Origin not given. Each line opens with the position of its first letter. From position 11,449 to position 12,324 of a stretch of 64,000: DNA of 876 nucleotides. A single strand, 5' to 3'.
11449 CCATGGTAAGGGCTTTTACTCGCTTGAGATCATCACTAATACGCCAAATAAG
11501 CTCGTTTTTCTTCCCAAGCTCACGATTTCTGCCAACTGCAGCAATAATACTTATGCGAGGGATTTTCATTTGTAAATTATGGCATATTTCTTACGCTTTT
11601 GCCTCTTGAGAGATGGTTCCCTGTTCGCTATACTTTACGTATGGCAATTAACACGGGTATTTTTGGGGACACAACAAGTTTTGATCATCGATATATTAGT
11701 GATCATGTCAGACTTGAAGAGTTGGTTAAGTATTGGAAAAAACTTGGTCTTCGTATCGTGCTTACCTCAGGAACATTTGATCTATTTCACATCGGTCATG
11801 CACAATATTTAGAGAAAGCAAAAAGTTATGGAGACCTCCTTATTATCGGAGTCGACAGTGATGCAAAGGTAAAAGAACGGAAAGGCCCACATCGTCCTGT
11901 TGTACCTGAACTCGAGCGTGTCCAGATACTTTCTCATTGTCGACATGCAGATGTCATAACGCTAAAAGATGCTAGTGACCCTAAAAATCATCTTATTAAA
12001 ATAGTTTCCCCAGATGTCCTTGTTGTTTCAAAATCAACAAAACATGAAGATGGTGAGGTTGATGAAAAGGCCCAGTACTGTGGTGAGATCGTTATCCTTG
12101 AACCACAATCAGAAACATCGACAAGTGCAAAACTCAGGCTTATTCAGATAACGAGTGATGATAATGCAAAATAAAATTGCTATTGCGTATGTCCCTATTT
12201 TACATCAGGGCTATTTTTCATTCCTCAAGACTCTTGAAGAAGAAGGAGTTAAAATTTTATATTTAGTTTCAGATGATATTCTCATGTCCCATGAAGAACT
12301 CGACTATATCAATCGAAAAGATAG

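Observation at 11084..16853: Compact thymidylate-synthesis island with two tandem HIT paralogs, an RfaE-II-like nucleotidyltransferase and a dCMP-deaminase fusion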

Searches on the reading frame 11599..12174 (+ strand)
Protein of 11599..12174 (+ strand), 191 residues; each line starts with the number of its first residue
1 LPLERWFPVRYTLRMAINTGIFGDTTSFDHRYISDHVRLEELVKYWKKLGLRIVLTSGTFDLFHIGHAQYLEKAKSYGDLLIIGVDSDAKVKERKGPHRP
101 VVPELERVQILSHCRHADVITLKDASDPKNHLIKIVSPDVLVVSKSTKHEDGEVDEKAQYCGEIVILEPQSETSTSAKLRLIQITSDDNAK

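Call 3: search_protein_families(library=pfam, proteins=[window:11599-12174:+], max_evalue=0.01)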
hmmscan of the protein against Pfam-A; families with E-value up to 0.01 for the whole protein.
window:11599-12174:+ (191 aa): 1 family
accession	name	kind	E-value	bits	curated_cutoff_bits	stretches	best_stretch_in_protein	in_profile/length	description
PF01467.32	CTP_transf_like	-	9.8e-19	68.3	21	1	56-168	2-112/133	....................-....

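Call 4: search_protein_families(library=ncbifam, proteins=[window:11599-12174:+], max_evalue=0.01)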
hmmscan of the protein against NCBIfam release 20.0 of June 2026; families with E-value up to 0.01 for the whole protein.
window:11599-12174:+ (191 aa): 9 families
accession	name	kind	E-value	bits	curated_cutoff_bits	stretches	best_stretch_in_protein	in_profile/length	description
TIGR02199.1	rfaE_dom_II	equivalog_domain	1.4e-30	106.1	181.5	1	42-180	2-140/144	D-glycero-beta-D-manno-heptose 1-phosphate adenylyltransferase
NF008454.0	PRK11316.1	equivalog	1.2e-26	93.4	521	1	31-183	320-472/475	bifunctional D-glycero-beta-D-manno-heptose-7-phosphate kinase/D-glycero-beta-D-manno-heptose 1-phosphate adenylyltransferase HldE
TIGR00125.1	cyt_tran_rel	domain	1.6e-16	60.2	27.7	1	53-118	1-63/65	adenylyltransferase/cytidyltransferase family protein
NF001985.0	PRK00777.1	subfamily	5.7e-11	42.7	104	1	54-157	7-111/157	pantetheine-phosphate adenylyltransferase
TIGR01518.1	g3p_cytidyltrns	equivalog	5.8e-11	42.6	165.4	1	54-176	1-119/125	glycerol-3-phosphate cytidylyltransferase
NF002250.0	PRK01170.1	subfamily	2.9e-08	33.6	489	1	53-157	2-105/322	bifunctional pantetheine-phosphate adenylyltransferase/NTP phosphatase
NF041124.1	CoaD_Thcocales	equivalog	2e-06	27.8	290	1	52-111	5-63/156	phosphopantetheine adenylyltransferase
NF004162.0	PRK05627.1-5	equivalog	0.0021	17.5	241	1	55-116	17-80/304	bifunctional riboflavin kinase/FAD synthetase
NF005518.0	PRK07143.1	equivalog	0.0076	15.7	232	1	57-120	21-85/281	hypothetical protein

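Call 12: search_solved_structures(query=window:11599-12174:+, max_evalue=0.01, show_alignments=1)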
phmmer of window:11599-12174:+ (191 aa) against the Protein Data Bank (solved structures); distinct sequences matched with E-value up to 0.01: 11.
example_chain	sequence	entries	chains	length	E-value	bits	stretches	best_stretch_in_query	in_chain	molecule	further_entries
3elb_A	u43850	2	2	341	1.8e-17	67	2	50-121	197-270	Ethanolamine-phosphate cytidylyltransferase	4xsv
5x9q_A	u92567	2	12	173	5.7e-14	55.5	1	45-150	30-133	Putative cytidylyltransferase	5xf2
3glv_A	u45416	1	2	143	8.6e-11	45.2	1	53-165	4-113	Lipopolysaccharide core biosynthesis protein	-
1coz_A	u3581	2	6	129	4.6e-08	36.3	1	52-175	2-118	PROTEIN (GLYCEROL-3-PHOSPHATE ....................) | glycerol-3-phosphate cytidylyltransferase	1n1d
2b7l_A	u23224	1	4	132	1.3e-07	34.8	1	53-176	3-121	glycerol-3-phosphate cytidylyltransferase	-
3hl4_A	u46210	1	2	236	1.1e-06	31.8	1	54-121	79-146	Choline-phosphate cytidylyltransferase A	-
4mvc_A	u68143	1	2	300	1.7e-06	31.2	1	54-121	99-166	Choline-phosphate cytidylyltransferase A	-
4mvd_B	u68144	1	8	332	2e-06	30.9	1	54-121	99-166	Choline-phosphate cytidylyltransferase A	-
9hsg_A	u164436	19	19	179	3.1e-06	30.3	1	49-120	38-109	choline-phosphate cytidylyltransferase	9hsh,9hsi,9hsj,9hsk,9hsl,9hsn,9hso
4zcp_A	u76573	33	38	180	3.1e-06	30.3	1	49-120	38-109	Cholinephosphate cytidylyltransferase | Choline-phosphate cytidylyltransferase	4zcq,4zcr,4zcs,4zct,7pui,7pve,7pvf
9hsm_A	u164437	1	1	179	3.1e-06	30.3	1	49-120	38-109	choline-phosphate cytidylyltransferase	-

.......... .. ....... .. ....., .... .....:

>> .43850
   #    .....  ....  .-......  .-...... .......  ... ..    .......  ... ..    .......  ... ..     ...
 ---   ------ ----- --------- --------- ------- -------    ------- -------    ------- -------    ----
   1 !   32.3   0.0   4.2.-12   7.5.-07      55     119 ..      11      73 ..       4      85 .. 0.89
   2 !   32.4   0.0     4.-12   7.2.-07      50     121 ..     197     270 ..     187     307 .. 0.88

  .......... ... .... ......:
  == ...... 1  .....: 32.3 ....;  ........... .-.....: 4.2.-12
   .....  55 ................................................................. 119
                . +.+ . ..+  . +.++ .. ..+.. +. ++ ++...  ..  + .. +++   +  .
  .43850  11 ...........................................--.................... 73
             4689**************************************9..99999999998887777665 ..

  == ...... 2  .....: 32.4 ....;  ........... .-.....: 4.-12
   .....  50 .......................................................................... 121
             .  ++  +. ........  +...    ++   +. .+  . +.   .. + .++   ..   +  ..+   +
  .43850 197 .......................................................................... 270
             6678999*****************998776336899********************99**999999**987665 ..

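Call 46: search_protein_families(library=phrogs, proteins=[window:11599-12174:+], max_evalue=0.01)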
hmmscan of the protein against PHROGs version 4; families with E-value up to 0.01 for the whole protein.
window:11599-12174:+ (191 aa): 1 family
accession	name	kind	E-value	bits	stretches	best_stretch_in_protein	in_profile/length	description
phrog_7878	-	other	2.6e-26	93.2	1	52-176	2-122/131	bifunctional heptose 7-phosphate kinase/heptose 1-phosphate adenyltransferase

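Call 47: search_protein_families(library=padloc, proteins=[window:11599-12174:+], max_evalue=0.01)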
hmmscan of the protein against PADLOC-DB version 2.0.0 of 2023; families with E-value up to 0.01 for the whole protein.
window:11599-12174:+ (191 aa): 0 families

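Call 64: find_homologous_proteins(query=window:11638-12174:+, max_evalue=0.001)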
Query window:11638-12174:+ (178 aa): 2247 proteins with E <= 0.001 among 2327 candidates; the best 120 are listed.
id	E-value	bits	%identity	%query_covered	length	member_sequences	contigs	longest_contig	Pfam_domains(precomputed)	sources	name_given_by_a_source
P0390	1.3e-111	388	100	99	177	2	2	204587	PF01467.33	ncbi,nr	ncbi:MAG: adenylyltransferase/cytidyltransferase family protein [Candidatus Pacebacteria bacterium]|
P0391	2.7e-98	345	86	99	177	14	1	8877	PF01467.33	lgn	-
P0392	1.4e-97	342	86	99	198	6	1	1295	PF01467.33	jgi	jgi:rfaE bifunctional protein nucleotidyltransferase chain/domain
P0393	1.8e-97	342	90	96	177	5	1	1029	PF01467.33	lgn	-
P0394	2.4e-97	342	87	99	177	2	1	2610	PF01467.33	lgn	-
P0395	3.4e-97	341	85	99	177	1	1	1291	PF01467.33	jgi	jgi:rfaE bifunctional protein nucleotidyltransferase chain/domain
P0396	3.4e-97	341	86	99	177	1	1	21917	PF01467.33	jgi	jgi:rfaE bifunctional protein nucleotidyltransferase chain/domain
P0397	3.6e-97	341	87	99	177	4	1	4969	PF01467.33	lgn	-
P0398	4.6e-97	341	90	96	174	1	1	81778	PF01467.33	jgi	-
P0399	1.1e-96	339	86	99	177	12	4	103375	PF01467.33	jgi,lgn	jgi:rfaE bifunctional protein nucleotidyltransferase chain/domain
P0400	1.2e-96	339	86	99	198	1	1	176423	PF01467.33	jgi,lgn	jgi:rfaE bifunctional protein nucleotidyltransferase chain/domain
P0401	7.0e-96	337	89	96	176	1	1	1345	PF01467.33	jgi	jgi:D-glycero-beta-D-manno-heptose 1-phosphate adenylyltransferase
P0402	8.9e-96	337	87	96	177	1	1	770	PF01467.33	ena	-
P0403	9.4e-96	336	86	99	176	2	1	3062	PF01467.33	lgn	-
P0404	1.1e-95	336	88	97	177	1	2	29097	PF01467.33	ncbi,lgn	-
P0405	1.7e-95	336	88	96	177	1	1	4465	PF01467.33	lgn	-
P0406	3.8e-95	334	84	99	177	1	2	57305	PF01467.33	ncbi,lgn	-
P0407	4.0e-95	334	86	99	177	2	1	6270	PF01467.33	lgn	-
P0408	7.2e-95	334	86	98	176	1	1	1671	PF01467.33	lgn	-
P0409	1.1e-94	333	84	98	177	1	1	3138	PF01467.33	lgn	-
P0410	3.6e-94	331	84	99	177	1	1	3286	PF01467.33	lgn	-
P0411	4.2e-94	331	85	99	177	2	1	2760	PF01467.33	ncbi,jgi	-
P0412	6.3e-94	331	87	96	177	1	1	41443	PF01467.33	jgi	jgi:rfaE bifunctional protein nucleotidyltransferase chain/domain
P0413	1.7e-93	329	85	99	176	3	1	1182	PF01467.33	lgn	-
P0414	2.0e-93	329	84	98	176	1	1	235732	PF01467.33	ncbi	-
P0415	1.5e-92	326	81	99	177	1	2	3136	PF01467.33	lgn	-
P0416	1.5e-92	326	82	99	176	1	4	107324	PF01467.33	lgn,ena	-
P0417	6.2e-92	324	84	96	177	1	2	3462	PF01467.33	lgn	-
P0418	4.3e-91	321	84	96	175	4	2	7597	PF01467.33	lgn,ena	-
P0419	4.8e-91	321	81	99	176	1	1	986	PF01467.33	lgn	-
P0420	9.5e-91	320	84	96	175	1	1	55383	PF01467.33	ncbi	-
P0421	1.1e-90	320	82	96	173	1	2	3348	PF01467.33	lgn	-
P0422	1.4e-90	320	85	96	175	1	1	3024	PF01467.33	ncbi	-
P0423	1.6e-90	319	85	96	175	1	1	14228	PF01467.33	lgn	-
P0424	2.3e-90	319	80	99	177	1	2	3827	PF01467.33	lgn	-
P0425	2.7e-90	319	82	98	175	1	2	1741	PF01467.33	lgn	-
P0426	3.2e-90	318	81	99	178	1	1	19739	PF01467.33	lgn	-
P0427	4.3e-90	318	81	99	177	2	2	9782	PF01467.33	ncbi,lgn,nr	ncbi:MAG TPA: adenylyltransferase/cytidyltransferase family protein [Candidatus Paceibacterota bacte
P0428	8.8e-90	317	79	98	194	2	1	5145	PF01467.33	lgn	-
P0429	1.5e-89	316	81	96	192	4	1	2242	PF01467.33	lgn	-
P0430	3.2e-89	315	81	97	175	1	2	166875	PF01467.33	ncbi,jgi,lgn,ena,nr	ncbi:adenylyltransferase/cytidyltransferase family protein [Patescibacteria group bacterium]|jgi:rfa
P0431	8.0e-89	314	80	97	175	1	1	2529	PF01467.33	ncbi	-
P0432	1.3e-88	313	82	96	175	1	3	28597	PF01467.33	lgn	-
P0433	1.8e-88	313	82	98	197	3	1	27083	PF01467.33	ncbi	-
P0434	2.2e-88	312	81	97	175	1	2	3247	PF01467.33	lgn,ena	-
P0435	2.3e-88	312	80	98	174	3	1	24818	PF01467.33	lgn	-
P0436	2.6e-88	312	82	97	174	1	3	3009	PF01467.33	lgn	-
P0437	3.1e-88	312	80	97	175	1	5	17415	PF01467.33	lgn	-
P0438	4.1e-88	312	83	97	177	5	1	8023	PF01467.33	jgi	-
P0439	1.0e-87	310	80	98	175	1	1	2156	PF01467.33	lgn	-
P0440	1.1e-87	310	80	98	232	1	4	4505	PF01467.33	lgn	-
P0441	1.1e-87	310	83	97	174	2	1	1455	PF01467.33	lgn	-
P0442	3.2e-87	309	79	98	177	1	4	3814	PF01467.33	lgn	-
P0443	3.9e-87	308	81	98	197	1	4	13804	PF01467.33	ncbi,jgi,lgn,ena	-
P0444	4.1e-87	308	80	97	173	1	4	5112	PF01467.33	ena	-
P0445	1.0e-86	307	78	98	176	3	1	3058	PF01467.33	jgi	-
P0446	1.4e-86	307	82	98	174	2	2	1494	PF01467.33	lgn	-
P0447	1.5e-86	306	81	97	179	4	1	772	PF01467.33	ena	-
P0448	1.9e-86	306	80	97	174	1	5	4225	PF01467.33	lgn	-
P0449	2.3e-86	306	78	96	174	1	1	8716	PF01467.33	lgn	-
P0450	3.2e-86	305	78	98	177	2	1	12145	PF01467.33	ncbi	-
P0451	4.5e-86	305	80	97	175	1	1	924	PF01467.33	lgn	-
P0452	4.5e-86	305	80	97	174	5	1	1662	PF01467.33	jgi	-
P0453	4.7e-86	305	79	97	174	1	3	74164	PF01467.33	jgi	jgi:rfaE bifunctional protein nucleotidyltransferase chain/domain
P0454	5.6e-86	305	81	97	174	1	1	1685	PF01467.33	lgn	-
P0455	5.9e-86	305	78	98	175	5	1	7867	PF01467.33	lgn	-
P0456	6.7e-86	304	80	97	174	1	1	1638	PF01467.33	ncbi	-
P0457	8.9e-86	304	79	98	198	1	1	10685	PF01467.33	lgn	-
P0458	9.6e-86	304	80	96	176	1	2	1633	PF01467.33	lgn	-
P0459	9.8e-86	304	78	98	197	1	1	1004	PF01467.33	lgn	-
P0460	1.8e-85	303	78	98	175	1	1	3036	PF01467.33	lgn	-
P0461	3.4e-85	302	79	97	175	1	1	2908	PF01467.33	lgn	-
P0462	4.2e-85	302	80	96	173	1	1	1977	PF01467.33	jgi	jgi:rfaE bifunctional protein nucleotidyltransferase chain/domain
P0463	4.3e-85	302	80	97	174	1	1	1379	PF01467.33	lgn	-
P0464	4.5e-85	302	75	99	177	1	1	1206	PF01467.33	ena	-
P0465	5.8e-85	301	78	98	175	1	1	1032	PF01467.33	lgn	-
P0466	6.3e-85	301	78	98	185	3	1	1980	PF01467.33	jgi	-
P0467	1.3e-84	300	82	96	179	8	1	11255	PF01467.33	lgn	-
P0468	1.5e-84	300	79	97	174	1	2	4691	PF01467.33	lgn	-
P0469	1.5e-84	300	76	99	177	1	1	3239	PF01467.33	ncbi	-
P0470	1.6e-84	300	79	97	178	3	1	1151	PF01467.33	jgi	-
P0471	2.0e-84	300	80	96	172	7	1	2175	PF01467.33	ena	-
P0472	2.7e-84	299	78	97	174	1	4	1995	PF01467.33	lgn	-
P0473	2.7e-84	299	80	96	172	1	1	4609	PF01467.33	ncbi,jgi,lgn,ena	-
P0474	2.8e-84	299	78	96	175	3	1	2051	PF01467.33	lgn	-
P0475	3.3e-84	299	78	98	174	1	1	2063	PF01467.33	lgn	-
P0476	4.1e-84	299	81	96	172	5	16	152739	PF01467.33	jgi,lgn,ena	-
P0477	5.3e-84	298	79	96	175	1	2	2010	PF01467.33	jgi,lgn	-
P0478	6.2e-84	298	78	98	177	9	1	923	PF01467.33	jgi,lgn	jgi:D-beta-D-heptose 7-phosphate kinase/D-beta-D-heptose 1-phosphate adenosyltransferase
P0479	7.6e-84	298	77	98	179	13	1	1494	PF01467.33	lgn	-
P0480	9.0e-84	297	77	98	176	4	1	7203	PF01467.33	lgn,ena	-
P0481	1.1e-83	297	77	96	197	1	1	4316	PF01467.33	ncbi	-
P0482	1.3e-83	297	79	96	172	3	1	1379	PF01467.33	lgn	-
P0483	1.6e-83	297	76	98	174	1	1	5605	PF01467.33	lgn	-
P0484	1.9e-83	296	77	97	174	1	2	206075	PF01467.33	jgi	jgi:rfaE bifunctional protein nucleotidyltransferase chain/domain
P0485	2.0e-83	296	79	96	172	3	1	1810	PF01467.33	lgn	-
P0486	2.3e-83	296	77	98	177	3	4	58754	PF01467.33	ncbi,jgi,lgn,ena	-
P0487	3.1e-83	296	75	98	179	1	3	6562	PF01467.33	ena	-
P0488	7.0e-83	295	78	97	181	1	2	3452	PF01467.33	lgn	-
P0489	7.5e-83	294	78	98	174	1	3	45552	PF01467.33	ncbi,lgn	-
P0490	1.0e-82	294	78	97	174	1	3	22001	PF01467.33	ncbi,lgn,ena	-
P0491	1.1e-82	294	75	98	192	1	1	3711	PF01467.33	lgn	-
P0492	1.1e-82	294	75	98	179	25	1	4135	PF01467.33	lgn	-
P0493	1.2e-82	294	74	98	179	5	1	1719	PF01467.33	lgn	-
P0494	1.5e-82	294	74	98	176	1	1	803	PF01467.33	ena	-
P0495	1.7e-82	293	78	98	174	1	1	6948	PF01467.33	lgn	-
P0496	3.0e-82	292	77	97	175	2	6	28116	PF01467.33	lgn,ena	-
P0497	4.0e-82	292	79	97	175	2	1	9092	PF01467.33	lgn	-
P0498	5.6e-82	292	79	98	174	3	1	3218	PF01467.33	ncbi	-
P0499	6.0e-82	292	75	98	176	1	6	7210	PF01467.33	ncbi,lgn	-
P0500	9.7e-82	291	75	98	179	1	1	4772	PF01467.33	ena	-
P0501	1.1e-81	291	76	97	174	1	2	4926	PF01467.33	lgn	-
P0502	1.5e-81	290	75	97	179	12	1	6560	PF01467.33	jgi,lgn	jgi:rfaE bifunctional protein nucleotidyltransferase chain/domain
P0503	1.9e-81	290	76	96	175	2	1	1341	PF01467.33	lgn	-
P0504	2.0e-81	290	77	96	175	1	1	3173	PF01467.33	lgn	-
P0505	3.6e-81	289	73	98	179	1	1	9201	PF01467.33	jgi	jgi:rfaE bifunctional protein nucleotidyltransferase chain/domain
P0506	4.6e-81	289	73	98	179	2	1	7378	PF01467.33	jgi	jgi:rfaE bifunctional protein nucleotidyltransferase chain/domain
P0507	4.7e-81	289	73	98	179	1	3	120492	PF01467.33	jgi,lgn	jgi:rfaE bifunctional protein nucleotidyltransferase chain/domain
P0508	5.0e-81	289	77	96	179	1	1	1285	PF01467.33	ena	-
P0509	6.2e-81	288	73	98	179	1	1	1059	PF01467.33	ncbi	-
